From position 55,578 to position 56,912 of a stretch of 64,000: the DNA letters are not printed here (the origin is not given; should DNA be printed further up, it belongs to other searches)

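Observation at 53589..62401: Nine-gene TonB-energised operon that embeds an ATP-driven low-potential reductase pair and redox membrane proteins instead of an ABC permease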

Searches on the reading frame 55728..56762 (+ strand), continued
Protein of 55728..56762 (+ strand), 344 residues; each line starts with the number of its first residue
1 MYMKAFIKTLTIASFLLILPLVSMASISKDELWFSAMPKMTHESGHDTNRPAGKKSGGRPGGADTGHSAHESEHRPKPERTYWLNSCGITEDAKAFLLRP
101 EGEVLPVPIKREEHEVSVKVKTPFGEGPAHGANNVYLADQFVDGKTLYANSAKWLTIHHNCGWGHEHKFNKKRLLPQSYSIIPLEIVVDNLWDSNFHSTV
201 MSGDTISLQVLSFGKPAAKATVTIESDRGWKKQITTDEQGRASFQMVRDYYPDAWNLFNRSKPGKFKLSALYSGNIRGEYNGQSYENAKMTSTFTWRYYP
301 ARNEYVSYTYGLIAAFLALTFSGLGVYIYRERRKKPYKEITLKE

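Call 40: fold_search(model_id=the predicted structure, library=pdb)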
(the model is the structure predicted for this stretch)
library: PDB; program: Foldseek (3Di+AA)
matches with E <= 10: 1810; with E <= 0.001: 45
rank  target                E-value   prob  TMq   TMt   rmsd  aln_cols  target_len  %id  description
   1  9mhl_B                7.3e-09  1.00  0.43  0.62   5.2       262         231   16  The structure of Zcp with zinc bound (released 2025-12-17)
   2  9mhm_B                7.7e-09  1.00  0.41  0.57   5.6       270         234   16  The structure of Zcp with copper bound (released 2025-12-17)
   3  9mhn_A                1.1e-08  1.00  0.39  0.55   5.9       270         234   16  The structure of Zcp with cobalt bound (released 2025-12-17)
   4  9mhj_B                9.6e-08  1.00  0.39  0.52   6.7       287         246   16  The structure of native Zcp (released 2025-12-17)
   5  9mhi_A                1.8e-07  1.00  0.41  0.55   6.7       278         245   16  The structure of SeMet substituted Zcp (released 2025-12-17)
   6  9gcb_A                1.3e-05  1.00  0.35  0.52   6.9       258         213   13  DUF4198 protein from Ideonella sakaiensis with Ni bound (released 2025-09-10)
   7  2w1n                  2.3e-05  0.95  0.15  0.21  26.9       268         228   15  cohesin and fibronectin type-III double module construct from the Clostridium perfringens glycoside hydrolase GH84C (released 2009-02-03)
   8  7dm0_A                2.6e-05  1.00  0.17  0.30  18.4       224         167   10  Biofilm associated protein - C region (released 2021-12-15)
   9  5mza_B                3.2e-05  1.00  0.18  0.29  17.5       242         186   12  The DBLb domain of PF11_0521 PfEMP1 bound to human ICAM-1 (released 2017-03-22)
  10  1mq8_A                7.7e-05  1.00  0.19  0.32  17.8       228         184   14  Crystal structure of alphaL I domain in complex with ICAM-1 (released 2003-01-14)
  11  2xy2                  8.5e-05  0.99  0.18  0.29  17.5       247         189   10  CRYSTAL STRUCTURE OF NCAM2 IG1-2 (released 2011-02-23)
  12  2wim_A                1.3e-04  0.92  0.18  0.22  33.2       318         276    8  Crystal structure of NCAM2 IG1-3 (released 2010-08-25)
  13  7ad7_B                1.4e-04  0.96  0.17  0.11  19.8       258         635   12  Crystal structure of human complement C5 in complex with the K8 bovine knob domain peptide. (released 2021-03-10)
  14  8cml_E                1.5e-04  1.00  0.23  0.13  16.2       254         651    9  Cryo-EM structure of complement C5 in complex with nanobodies UNbC5-1 and UNbC5-2 (released 2023-09-27)
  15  6j71_B                1.5e-04  0.95  0.20  0.24  11.6       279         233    9  HuA21-scFv in complex with the extracellular domain(ECD) of HER2 (released 2019-02-27)
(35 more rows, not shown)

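Call 54: search_protein_families(library=ncbifam, proteins=[L006:14746-15276:-, L006:15276-16592:-], max_evalue=1e-10)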
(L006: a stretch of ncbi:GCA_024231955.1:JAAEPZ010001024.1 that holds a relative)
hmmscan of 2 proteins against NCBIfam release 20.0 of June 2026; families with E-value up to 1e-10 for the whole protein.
L006:14746-15276:- (176 aa): 21 families
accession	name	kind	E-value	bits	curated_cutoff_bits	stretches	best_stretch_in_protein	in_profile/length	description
NF033791.1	ActR_PrrA_rreg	equivalog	1.5e-49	168.3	250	1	5-176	2-172/173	ActR/PrrA/RegA family redox response regulator transcription factor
TIGR01818.1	ntrC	equivalog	4.1e-22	78.6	558.6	1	7-113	1-107/463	nitrogen regulation protein NR(I)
NF008469.0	PRK11361.1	equivalog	4.4e-22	78.4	714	1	1-112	1-112/461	acetoacetate metabolism transcriptional regulator AtoC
NF045505.1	RR_RssB_Pseudo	equivalog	7.5e-20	71.3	700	1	2-113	3-114/394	two-component system response regulator RssB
NF051870.1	NAssimRespRegNtrX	equivalog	1.3e-18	67.1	600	1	5-113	2-112/452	nitrogen assimilation response regulator NtrX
NF047793.1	ResRegPgtA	equivalog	3.8e-18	65.5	650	1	4-116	5-117/414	two-component system response regulator PgtA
NF041946.1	LuxO_transreg_Vib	equivalog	9.4e-18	64.2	800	1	38-112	30-104/463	quorum-sensing sigma-54 dependent transcriptional regulator LuxO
TIGR02915.1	PEP_resp_reg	equivalog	1.9e-17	63.2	502.6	1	7-112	1-109/445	PEP-CTERM-box response regulator transcription factor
NF011695.0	PRK15115.1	equivalog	4.3e-16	58.7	763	1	4-120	6-122/445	two-component system response regulator GlrR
NF007689.0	PRK10365.1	equivalog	1.1e-15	57.4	760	1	6-114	7-115/441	sigma-54-dependent response regulator transcription factor ZraR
NF041367.1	CheY_Halo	equivalog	1.6e-14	54.3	200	1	7-118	1-112/114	chemotaxis protein CheY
NF046022.1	RespRegCpdRBruc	equivalog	3.7e-14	52.8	180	1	5-112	2-109/120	cell cycle two-component system response regulator CpdR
NF006900.1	PRK09390.1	equivalog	7.1e-14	51.8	255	1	3-116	3-116/203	response regulator FixJ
NF008078.0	PRK10816.1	equivalog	1.9e-13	50.5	336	1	7-113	3-109/223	two-component system response regulator PhoP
NF008176.1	PRK10923.1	equivalog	2.7e-13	49.3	620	1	6-113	5-112/469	nitrogen regulation protein NR(I)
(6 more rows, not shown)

L006:15276-16592:- (438 aa): 17 families
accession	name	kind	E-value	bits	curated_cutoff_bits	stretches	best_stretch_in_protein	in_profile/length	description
NF033792.0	ActS_PrrB_HisK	equivalog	1.5e-53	182.2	350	1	18-436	8-421/423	ActS/PrrB/RegB family redox-sensitive histidine kinase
NF045988.1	HisKinRegBRhodob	equivalog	5.9e-37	127.1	570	1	21-424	21-422/462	sensor histidine kinase RegB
NF008468.0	PRK11360.1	equivalog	4.1e-23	81.6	646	1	210-432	384-606/616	two-component system sensor histidine kinase AtoS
TIGR02916.1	PEP_his_kin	equivalog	8.5e-20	70.9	300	1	256-431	505-677/679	XrtA/PEP-CTERM system histidine kinase PrsK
NF007688.0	PRK10364.1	equivalog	7.2e-19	67.9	479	1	335-431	352-448/460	two-component system sensor histidine kinase ZraS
NF040750.1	tetrathio_HK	equivalog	9.7e-19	67.2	750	1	184-424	300-544/555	tetrathionate respiration histidine kinase TtrS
NF053867.1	SprKinKinDBac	equivalog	2.7e-16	59.1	775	1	185-432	251-495/500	sporulation kinase KinD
NF010411.0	PRK13837.1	equivalog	8.3e-15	53.8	647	1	217-430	445-671/828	two-component system VirA-like sensor kinase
NF038348.1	T2SS_HK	subfamily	3.5e-14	52.1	450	1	342-431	479-570/574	histidine kinase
TIGR02966.1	phoR_proteo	equivalog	4.2e-14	52.3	334.2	1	225-428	117-329/333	phosphate regulon sensor histidine kinase PhoR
NF008312.0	PRK11100.1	equivalog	1.6e-12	47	356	1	229-432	263-472/477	two-component system sensor histidine kinase CreC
NF046044.1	PnpS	equivalog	1.2e-11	44.2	400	1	227-431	175-388/390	two-component system histidine kinase PnpS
NF047794.1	HisKinPtgB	equivalog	5.5e-11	41.4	1000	1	341-432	562-653/656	two-component system sensor histidine kinase PgtB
NF008298.1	PRK11086.1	subfamily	6.5e-11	41.3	520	0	317-431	406-522/529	DcuS/MalK family sensor histidine kinase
NF010076.0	PRK13557.1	subfamily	6.6e-11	41.3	631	1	356-430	314-390/540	histidine kinase famiy protein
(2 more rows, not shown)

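Call 58: search_solved_structures(query=A1, max_evalue=10, show_alignments=3)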
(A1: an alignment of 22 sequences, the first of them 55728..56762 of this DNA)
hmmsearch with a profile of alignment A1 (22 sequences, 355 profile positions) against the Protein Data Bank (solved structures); distinct sequences matched with E-value up to 10: 0.

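Call 63: find_encoding_contigs(protein=P0024, flank=10000, max_places=1)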
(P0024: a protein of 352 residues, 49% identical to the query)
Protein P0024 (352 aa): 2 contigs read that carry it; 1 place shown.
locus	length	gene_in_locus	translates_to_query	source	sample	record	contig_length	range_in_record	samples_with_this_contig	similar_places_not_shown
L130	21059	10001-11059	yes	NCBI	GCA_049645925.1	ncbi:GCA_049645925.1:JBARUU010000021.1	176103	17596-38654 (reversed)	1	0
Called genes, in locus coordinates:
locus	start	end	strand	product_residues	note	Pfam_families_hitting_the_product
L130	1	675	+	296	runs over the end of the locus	PF08379:Bact_transglu_N, PF01841:Transglut_core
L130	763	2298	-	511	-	PF00583:Acetyltransf_1 (weak), PF00795:CN_hydrolase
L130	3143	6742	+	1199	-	-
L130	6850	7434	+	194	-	-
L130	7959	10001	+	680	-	PF07715:Plug, PF00593:TonB_dep_Rec_b-barrel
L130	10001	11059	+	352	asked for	-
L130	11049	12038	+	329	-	PF12801:Fer4_5, PF13237:Fer4_10, PF12838:Fer4_7 (weak), PF14697:Fer4_21 (weak)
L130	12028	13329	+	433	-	PF06050:HGD-D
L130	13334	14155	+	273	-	PF01869:BcrAD_BadFG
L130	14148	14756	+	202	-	PF02683:DsbD_TM, PF13386:DsbD_2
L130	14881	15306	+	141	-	PF01618:MotA_ExbB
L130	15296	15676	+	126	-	PF02472:ExbD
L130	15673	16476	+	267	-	PF13103:TonB_2, PF03544:TonB_C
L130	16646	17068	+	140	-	PF00582:Usp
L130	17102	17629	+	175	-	-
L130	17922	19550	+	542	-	PF03601:Cons_hypoth698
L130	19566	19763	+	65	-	-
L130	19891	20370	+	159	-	PF00582:Usp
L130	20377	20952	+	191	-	-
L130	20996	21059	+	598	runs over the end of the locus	PF00069:Pkinase, PF07714:PK_Tyr_Ser-Thr, PF01163:RIO1 (faint), PF03109:ABC1 (weak), PF00582:Usp, PF13682:CZB (weak)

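Call 64: find_encoding_contigs(protein=P0052, flank=10000, max_places=1)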
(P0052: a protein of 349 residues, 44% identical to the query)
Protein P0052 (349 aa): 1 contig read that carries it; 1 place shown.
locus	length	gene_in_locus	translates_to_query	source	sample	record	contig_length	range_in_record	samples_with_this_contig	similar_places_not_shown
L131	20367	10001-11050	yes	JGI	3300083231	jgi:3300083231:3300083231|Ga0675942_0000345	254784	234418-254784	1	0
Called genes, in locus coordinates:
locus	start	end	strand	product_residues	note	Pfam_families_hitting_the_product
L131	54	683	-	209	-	PF02163:Peptidase_M50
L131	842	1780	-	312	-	-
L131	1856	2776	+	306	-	PF01297:ZnuA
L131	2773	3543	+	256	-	PF00005:ABC_tran, PF13304:AAA_21 (faint)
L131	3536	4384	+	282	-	PF00950:ABC-3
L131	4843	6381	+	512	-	PF00672:HAMP, PF00211:Guanylate_cyc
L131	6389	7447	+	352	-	PF07719:TPR_2 (faint), PF13432:TPR_16 (faint), PF13414:TPR_11 (weak)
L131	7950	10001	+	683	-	PF07715:Plug, PF00593:TonB_dep_Rec_b-barrel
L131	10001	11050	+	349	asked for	-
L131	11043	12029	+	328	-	PF12801:Fer4_5, PF13237:Fer4_10, PF12838:Fer4_7 (weak), PF14697:Fer4_21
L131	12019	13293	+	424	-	PF06050:HGD-D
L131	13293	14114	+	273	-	PF01869:BcrAD_BadFG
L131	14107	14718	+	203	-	PF02683:DsbD_TM (faint), PF13386:DsbD_2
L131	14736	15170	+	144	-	PF01618:MotA_ExbB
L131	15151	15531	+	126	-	PF02472:ExbD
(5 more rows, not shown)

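Call 65: find_encoding_contigs(protein=P0012, flank=10000, max_places=1)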
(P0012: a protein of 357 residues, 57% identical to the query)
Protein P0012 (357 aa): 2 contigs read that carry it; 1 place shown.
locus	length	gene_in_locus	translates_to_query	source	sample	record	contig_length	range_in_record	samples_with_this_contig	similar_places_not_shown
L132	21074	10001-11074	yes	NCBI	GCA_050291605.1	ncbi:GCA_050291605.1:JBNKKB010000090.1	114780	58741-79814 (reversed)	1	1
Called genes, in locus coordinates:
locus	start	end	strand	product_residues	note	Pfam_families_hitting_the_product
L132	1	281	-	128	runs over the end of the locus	-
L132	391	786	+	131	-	-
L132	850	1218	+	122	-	-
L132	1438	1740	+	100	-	-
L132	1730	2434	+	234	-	PF13386:DsbD_2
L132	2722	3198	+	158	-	PF05573:NosL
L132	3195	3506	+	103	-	-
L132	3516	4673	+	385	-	PF12704:MacB_PCD, PF02687:FtsX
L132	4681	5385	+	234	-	PF02463:SMC_N (faint), PF00005:ABC_tran, PF13304:AAA_21 (weak)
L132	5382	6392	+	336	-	-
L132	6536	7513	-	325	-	PF05573:NosL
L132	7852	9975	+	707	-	PF07715:Plug, PF00593:TonB_dep_Rec_b-barrel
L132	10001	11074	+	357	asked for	-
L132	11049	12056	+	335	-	PF12801:Fer4_5, PF13183:Fer4_8 (faint), PF12838:Fer4_7 (weak), PF13237:Fer4_10, PF14697:Fer4_21 (weak)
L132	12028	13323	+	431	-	PF06050:HGD-D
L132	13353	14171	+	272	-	PF01869:BcrAD_BadFG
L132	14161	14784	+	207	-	PF13386:DsbD_2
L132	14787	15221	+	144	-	PF01618:MotA_ExbB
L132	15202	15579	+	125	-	PF02472:ExbD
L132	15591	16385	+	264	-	PF13103:TonB_2, PF03544:TonB_C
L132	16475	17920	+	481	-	PF02518:HATPase_c, PF13581:HATPase_c_2 (faint)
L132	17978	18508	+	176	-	PF00072:Response_reg, PF02954:HTH_8, PF13556:HTH_30 (weak)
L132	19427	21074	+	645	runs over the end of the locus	PF00072:Response_reg, PF00989:PAS (weak), PF08448:PAS_4, PF12860:PAS_7 (weak), PF13426:PAS_9, PF00512:HisKA (weak), PF02518:HATPase_c, PF00072:Response_reg, +1 more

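Call 69: search_protein_families(library=pfam, proteins=[L132:3195-3506:+], max_evalue=0.001)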
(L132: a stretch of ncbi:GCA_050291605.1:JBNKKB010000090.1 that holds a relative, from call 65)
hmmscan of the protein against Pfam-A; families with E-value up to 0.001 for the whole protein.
L132:3195-3506:+ (103 aa): 0 families

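Call 95: search_protein_representatives(alignment_id=A1)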
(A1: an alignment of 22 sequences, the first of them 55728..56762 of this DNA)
Query: 22 sequences, 355 profile positions. Proteins with E-value up to 0.001 (for the whole library): 197; up to 1e-10: 159; up to 1e-30: 94. The best 150 are listed.
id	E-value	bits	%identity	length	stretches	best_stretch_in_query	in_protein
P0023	6.7e-150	515.7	-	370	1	9-355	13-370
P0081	6.9e-136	469.6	-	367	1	55-355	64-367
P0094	2.9e-135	467.5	-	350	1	10-355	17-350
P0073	1.3e-128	445.6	-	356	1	11-355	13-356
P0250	4.8e-127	440.5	-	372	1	6-355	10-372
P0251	5.2e-124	430.5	-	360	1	60-355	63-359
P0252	1.7e-119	415.7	-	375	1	14-353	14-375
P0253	5.4e-112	391.0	-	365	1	15-354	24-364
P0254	6.1e-111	387.5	-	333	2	191-353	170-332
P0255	4.8e-110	384.6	-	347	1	5-352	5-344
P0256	3.1e-109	381.9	-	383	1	13-355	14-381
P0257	6.6e-107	374.3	-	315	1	71-344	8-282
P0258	4.0e-98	345.4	-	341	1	73-353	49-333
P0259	5.6e-98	344.9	-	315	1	72-342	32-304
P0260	8.0e-97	341.1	-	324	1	79-355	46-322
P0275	2.2e-60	221.3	-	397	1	32-355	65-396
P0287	5.1e-53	197.0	-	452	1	134-355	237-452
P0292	4.0e-51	190.8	-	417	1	137-355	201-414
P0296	2.1e-49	185.1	-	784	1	104-355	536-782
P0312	8.6e-44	166.7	-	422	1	86-353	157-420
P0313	1.3e-43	166.1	-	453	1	109-355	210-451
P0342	8.6e-29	117.3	-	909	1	81-352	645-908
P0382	2.8e-16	76.2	-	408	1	211-347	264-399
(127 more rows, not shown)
